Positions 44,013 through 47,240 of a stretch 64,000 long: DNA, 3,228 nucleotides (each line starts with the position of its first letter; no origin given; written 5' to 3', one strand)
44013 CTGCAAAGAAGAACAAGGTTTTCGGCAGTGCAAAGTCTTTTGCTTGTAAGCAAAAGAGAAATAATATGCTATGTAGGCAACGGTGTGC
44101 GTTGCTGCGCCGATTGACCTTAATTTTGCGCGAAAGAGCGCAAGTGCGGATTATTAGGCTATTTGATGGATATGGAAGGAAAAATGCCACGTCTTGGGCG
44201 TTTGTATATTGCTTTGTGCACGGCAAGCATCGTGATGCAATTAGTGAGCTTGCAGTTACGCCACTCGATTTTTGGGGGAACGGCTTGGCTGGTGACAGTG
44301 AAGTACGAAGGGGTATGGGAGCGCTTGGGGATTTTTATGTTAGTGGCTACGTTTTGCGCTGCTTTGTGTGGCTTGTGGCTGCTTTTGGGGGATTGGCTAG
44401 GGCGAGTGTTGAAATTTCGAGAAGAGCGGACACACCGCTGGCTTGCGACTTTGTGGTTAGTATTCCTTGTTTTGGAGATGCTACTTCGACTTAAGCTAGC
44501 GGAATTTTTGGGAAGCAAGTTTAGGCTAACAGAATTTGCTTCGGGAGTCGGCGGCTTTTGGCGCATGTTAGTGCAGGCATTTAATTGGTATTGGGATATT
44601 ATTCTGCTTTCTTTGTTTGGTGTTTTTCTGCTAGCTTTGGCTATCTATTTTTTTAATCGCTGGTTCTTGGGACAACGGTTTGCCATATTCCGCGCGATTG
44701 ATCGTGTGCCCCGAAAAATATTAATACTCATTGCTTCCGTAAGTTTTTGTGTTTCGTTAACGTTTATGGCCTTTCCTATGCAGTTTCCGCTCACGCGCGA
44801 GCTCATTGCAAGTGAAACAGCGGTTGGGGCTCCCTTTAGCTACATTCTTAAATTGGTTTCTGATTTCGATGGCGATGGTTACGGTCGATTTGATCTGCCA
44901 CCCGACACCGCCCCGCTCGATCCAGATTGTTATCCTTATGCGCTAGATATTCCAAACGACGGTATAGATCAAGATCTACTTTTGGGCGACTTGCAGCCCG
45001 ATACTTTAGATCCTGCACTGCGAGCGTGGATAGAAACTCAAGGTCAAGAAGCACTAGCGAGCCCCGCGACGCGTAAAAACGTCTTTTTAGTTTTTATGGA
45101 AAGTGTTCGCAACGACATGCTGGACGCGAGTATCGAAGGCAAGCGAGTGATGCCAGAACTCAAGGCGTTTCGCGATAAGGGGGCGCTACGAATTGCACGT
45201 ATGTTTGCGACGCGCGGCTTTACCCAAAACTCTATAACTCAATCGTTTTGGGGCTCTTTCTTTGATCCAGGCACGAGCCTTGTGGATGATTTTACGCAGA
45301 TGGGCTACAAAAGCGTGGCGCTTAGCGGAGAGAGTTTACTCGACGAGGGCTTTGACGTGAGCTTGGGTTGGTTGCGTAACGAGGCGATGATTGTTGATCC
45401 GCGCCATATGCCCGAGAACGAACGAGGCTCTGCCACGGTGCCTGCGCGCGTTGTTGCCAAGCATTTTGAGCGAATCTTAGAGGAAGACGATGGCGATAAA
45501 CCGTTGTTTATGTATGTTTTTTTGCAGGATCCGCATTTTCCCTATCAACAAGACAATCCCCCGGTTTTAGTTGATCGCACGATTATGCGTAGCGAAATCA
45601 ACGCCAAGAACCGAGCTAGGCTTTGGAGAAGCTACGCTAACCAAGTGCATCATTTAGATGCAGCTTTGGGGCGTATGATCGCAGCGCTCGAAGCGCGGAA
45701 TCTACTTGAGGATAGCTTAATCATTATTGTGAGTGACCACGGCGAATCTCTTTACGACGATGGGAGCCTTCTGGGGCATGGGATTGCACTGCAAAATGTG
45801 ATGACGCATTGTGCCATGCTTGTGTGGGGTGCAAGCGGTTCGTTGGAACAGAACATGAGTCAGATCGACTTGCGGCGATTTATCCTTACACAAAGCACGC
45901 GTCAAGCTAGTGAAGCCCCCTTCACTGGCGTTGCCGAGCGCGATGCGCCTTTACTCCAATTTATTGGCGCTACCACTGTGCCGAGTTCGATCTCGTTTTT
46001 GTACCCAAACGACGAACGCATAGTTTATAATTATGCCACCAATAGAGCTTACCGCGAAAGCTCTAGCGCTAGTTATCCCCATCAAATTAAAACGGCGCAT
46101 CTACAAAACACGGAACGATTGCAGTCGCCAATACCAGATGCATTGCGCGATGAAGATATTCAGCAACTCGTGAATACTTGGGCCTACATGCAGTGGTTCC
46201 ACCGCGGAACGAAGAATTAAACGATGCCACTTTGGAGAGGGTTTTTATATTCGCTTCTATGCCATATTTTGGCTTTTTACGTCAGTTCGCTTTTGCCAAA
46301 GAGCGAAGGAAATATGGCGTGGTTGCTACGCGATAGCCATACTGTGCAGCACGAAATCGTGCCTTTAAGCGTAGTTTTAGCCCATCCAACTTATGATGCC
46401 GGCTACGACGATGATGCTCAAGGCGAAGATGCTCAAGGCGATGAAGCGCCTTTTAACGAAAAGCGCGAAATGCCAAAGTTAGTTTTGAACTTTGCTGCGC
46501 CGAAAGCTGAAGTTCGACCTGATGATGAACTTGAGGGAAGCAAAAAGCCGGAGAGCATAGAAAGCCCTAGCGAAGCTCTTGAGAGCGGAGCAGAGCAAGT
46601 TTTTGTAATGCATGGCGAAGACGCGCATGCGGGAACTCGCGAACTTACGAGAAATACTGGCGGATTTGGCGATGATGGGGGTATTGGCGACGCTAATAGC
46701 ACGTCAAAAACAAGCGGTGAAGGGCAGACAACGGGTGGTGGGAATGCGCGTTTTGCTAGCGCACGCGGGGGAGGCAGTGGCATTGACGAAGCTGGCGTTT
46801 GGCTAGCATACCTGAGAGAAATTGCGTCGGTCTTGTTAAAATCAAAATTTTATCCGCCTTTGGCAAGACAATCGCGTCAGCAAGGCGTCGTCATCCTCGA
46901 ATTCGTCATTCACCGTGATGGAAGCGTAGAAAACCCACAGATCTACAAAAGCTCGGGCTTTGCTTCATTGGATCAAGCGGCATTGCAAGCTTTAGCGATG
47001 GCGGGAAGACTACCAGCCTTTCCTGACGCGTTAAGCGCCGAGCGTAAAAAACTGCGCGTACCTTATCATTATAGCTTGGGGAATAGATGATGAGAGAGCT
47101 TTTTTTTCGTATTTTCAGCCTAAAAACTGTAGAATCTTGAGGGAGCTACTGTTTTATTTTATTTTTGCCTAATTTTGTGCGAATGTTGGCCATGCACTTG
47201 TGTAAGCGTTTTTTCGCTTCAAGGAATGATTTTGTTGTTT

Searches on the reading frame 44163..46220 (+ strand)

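Call 15: search_protein_families(library=pfam, proteins=[window:44163-46220:+], max_evalue=0.01)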
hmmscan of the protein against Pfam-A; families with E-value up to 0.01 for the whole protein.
window:44163-46220:+ (685 aa): 3 families
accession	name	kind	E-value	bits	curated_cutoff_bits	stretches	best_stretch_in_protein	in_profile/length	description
PF00884.28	Sulfatase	-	2.8e-27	96.3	25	1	305-570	1-291/301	Sulfatase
PF01663.27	Phosphodiest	-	1.5e-06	28.5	23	1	491-528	184-221/342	Type I phosphodiesterase / nucleotide pyrophosphatase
PF02995.22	DUF229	-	3.5e-05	23.1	25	1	490-598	305-363/496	Protein of unknown function (DUF229)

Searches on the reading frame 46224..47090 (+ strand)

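Call 15: search_protein_families(library=pfam, proteins=[window:46224-47090:+], max_evalue=0.01)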
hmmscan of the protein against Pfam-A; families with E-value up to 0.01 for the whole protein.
window:46224-47090:+ (288 aa): 2 families
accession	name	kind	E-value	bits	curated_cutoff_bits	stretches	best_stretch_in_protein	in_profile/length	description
PF03544.19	TonB_C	-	1.4e-16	61.2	24.6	1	208-285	3-79/79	Gram-negative bacterial TonB protein C-terminal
PF13103.11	TonB_2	-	5.6e-08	33.2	22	1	204-269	12-73/85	TonB C terminal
